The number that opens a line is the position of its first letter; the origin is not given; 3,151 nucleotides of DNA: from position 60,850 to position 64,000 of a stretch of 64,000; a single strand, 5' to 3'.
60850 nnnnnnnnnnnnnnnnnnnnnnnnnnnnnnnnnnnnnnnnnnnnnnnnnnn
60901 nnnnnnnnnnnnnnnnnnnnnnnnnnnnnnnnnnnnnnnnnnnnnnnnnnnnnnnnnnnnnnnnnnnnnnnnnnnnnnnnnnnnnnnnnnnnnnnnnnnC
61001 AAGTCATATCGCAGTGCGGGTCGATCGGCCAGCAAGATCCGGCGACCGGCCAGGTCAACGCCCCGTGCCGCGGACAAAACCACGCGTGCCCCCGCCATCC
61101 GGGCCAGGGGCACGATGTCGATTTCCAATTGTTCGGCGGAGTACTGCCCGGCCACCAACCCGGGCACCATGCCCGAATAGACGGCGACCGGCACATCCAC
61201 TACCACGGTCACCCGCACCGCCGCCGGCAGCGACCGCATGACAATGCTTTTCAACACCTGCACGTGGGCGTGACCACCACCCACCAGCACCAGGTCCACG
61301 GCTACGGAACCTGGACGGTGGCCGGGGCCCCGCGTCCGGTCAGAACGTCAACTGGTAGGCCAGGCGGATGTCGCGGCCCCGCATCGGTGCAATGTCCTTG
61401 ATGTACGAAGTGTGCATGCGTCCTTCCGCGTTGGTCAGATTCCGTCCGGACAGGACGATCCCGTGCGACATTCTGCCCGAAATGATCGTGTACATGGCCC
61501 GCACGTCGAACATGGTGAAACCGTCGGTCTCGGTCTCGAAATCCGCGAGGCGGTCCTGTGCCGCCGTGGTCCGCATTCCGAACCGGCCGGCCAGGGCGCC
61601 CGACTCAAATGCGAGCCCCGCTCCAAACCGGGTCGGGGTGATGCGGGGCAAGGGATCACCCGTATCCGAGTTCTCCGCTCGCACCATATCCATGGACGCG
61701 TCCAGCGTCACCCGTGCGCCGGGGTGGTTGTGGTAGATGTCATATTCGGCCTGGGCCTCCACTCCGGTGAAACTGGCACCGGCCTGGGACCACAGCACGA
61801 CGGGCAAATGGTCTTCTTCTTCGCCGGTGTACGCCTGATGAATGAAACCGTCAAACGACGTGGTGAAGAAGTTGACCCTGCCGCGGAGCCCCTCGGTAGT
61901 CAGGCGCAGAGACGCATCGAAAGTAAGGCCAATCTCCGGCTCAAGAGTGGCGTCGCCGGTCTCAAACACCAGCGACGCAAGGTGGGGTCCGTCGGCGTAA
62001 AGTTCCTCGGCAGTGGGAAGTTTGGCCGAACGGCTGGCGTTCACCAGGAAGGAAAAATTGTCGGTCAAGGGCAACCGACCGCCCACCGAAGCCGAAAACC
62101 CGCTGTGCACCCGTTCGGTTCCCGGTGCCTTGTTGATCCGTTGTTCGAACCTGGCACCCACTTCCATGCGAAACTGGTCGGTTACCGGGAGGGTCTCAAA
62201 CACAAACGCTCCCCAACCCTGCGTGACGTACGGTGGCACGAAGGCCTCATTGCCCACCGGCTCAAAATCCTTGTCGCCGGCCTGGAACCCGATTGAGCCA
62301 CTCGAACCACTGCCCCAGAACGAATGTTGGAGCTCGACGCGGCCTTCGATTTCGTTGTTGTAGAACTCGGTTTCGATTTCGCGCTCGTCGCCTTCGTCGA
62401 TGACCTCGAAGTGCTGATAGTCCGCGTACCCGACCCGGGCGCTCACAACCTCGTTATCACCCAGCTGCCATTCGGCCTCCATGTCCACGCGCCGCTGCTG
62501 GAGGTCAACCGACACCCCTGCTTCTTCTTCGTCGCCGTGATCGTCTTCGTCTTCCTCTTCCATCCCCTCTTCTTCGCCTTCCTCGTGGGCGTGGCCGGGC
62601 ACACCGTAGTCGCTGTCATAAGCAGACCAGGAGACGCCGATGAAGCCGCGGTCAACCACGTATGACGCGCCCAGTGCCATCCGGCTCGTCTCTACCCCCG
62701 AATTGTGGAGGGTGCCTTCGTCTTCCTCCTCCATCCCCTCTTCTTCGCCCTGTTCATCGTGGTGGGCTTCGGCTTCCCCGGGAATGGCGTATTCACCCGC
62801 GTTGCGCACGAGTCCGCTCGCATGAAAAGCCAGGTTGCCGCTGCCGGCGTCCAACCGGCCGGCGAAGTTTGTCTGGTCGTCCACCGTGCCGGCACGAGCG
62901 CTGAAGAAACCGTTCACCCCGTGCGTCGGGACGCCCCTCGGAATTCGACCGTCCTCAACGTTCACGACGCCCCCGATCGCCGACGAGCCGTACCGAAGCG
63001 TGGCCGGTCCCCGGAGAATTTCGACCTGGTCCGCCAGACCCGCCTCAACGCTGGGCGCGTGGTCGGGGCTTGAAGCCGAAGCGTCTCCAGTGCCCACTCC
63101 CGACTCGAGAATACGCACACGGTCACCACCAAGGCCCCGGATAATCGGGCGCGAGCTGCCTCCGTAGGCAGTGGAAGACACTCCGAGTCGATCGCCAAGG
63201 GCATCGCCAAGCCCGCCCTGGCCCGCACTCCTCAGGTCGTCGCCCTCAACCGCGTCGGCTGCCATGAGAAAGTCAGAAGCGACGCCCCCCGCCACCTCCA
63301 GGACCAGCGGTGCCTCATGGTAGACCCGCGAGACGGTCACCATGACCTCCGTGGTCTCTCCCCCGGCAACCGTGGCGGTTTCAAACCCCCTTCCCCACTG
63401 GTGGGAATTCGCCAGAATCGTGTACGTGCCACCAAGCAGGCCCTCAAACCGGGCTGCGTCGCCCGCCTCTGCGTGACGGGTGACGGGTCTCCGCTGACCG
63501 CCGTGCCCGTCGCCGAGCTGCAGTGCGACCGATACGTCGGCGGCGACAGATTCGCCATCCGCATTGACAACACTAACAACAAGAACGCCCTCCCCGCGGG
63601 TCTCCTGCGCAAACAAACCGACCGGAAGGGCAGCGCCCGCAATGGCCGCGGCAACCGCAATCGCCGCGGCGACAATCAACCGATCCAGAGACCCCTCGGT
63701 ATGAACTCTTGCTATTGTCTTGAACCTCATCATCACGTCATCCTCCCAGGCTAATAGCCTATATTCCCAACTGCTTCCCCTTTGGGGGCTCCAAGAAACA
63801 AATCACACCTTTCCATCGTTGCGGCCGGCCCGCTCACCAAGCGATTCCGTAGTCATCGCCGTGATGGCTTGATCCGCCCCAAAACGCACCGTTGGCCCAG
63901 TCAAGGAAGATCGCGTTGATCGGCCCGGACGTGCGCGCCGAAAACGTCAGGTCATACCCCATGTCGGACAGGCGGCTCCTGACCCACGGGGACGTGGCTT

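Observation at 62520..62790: Tandemly duplicated His/Glu-rich acidic insert inside a TonB-dependent receptor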

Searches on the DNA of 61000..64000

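Call 62: search_rna_families(source=window, start=61000, end=64000, threshold=evalue, max_evalue=1)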
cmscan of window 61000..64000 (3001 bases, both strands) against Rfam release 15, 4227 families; matches with E-value up to 1: 0.
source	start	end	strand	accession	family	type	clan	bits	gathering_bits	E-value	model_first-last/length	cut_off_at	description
